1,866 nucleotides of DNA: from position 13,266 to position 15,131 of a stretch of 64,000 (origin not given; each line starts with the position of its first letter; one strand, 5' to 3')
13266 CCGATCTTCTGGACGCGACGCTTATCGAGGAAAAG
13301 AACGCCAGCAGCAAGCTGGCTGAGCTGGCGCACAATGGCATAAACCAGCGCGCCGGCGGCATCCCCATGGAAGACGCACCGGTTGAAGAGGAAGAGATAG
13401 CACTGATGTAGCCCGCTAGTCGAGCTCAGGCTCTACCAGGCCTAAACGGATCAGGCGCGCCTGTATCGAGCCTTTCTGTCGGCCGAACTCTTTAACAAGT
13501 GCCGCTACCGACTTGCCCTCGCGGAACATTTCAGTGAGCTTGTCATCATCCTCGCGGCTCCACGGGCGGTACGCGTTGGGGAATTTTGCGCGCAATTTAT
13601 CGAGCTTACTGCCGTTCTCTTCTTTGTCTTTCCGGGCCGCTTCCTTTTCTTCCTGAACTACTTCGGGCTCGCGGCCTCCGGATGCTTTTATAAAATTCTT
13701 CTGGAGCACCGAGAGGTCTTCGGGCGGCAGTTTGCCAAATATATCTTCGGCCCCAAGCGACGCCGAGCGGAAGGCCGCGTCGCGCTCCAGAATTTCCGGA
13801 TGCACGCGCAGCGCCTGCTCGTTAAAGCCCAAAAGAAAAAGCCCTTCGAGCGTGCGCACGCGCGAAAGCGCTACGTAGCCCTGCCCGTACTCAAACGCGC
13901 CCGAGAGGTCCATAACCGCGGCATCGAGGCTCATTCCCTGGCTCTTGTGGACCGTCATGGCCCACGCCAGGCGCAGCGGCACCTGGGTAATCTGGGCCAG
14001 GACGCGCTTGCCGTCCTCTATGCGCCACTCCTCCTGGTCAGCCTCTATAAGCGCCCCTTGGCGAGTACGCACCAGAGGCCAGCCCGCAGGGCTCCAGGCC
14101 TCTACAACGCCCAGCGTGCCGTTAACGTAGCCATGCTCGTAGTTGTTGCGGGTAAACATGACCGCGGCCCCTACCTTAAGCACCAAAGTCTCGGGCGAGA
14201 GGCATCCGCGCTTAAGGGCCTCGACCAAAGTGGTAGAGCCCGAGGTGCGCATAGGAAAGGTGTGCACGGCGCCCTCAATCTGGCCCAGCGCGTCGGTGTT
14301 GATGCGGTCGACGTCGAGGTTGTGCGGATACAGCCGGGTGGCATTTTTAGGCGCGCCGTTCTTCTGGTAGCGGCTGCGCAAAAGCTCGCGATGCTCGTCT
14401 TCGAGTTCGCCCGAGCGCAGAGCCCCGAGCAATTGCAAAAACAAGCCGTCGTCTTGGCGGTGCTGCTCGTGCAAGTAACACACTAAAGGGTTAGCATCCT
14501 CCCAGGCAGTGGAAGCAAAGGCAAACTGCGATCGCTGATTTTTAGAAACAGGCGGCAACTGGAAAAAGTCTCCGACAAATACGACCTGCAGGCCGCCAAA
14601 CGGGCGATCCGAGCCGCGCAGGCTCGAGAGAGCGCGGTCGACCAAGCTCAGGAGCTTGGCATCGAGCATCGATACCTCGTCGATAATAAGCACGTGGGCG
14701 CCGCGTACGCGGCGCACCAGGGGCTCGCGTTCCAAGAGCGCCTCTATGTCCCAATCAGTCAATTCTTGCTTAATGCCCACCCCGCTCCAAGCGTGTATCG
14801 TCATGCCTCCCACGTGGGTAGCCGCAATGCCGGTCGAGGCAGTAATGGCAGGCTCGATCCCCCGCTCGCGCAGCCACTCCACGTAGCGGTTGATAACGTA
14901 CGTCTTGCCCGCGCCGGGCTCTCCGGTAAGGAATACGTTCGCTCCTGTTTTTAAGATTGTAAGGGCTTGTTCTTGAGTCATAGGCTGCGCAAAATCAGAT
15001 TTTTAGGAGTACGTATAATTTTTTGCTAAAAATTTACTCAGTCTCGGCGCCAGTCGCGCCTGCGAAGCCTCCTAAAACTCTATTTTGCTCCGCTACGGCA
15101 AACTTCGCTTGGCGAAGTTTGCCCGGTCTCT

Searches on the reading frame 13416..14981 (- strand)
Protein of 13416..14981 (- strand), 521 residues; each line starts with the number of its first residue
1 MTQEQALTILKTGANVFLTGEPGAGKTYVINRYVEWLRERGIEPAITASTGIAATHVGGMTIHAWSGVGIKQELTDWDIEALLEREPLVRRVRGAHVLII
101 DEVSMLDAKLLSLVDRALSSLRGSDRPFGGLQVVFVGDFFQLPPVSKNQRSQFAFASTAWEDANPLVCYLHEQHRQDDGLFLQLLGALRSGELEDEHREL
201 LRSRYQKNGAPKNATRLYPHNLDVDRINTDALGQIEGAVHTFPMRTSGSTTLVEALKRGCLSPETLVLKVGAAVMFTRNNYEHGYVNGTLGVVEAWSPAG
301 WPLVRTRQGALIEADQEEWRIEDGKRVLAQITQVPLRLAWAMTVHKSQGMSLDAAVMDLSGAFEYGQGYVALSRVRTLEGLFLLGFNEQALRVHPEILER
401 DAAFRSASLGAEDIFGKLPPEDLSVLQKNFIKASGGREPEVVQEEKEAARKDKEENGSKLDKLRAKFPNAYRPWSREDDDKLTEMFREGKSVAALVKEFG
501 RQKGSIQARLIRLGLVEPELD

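Call 75: search_protein_families(library=pfam, proteins=[window:13416-14981:-], max_evalue=0.001)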
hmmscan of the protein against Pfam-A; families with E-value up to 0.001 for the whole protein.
window:13416-14981:- (521 aa): 9 families
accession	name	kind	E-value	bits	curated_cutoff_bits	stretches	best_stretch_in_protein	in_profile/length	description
PF05970.20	PIF1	-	2e-32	113.1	25.9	1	9-178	18-191/223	PIF1-like helicase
PF13604.12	AAA_30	-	2.9e-15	56.9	27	1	3-194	6-174/191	AAA domain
PF13245.12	AAA_19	-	1.2e-14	55.1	25.1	1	3-146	1-133/134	AAA domain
PF13401.12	AAA_22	-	5.1e-09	37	27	1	13-137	5-122/130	AAA domain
PF21530.3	Pif1_2B_dom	-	3.5e-07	30.3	23.9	1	252-293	2-44/47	DNA helicase Pif1, 2B domain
PF07728.20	AAA_5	-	1.4e-05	25.6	22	1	15-112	1-84/139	AAA domain (dynein-related subfamily)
PF03266.21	NTPase_1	-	0.00015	22.1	23.9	0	15-42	1-28/168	NTPase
PF18335.7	SH3_13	-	0.00028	21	41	1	267-296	25-54/65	ATP-dependent RecD-like DNA helicase SH3 domain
PF20720.3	nSTAND3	-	0.00045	20.4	27.2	1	4-46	8-50/155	Novel STAND NTPase 3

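Call 82: search_protein_families(library=padloc, proteins=[window:13416-14978:-], max_evalue=0.00001)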
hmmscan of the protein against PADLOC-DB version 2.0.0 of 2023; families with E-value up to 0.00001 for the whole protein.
window:13416-14978:- (520 aa): 7 families
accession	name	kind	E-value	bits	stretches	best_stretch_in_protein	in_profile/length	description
PDLC01734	typeIV_RecD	-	1.3e-16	58.1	1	2-147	344-479/763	RecD_0_IVD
PDLC05064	PDC-S68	-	7.8e-16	55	1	16-144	704-824/1273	-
PDLC01148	RecD_like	-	1.1e-15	55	1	10-145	326-446/719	RecD/Tra ATPase fused to N-terminal HHH domain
PDLC05065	PDC-S68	-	9.4e-14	48.1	1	2-144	610-745/1221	-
PDLC04476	PDC-M16A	-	5.3e-12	42.9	1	12-148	23-184/691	-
PDLC05066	PDC-S68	-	4.1e-10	36.3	1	15-146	596-723/1202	-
PDLC04475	PDC-M16A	-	6.5e-09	32.9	0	7-63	25-88/721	-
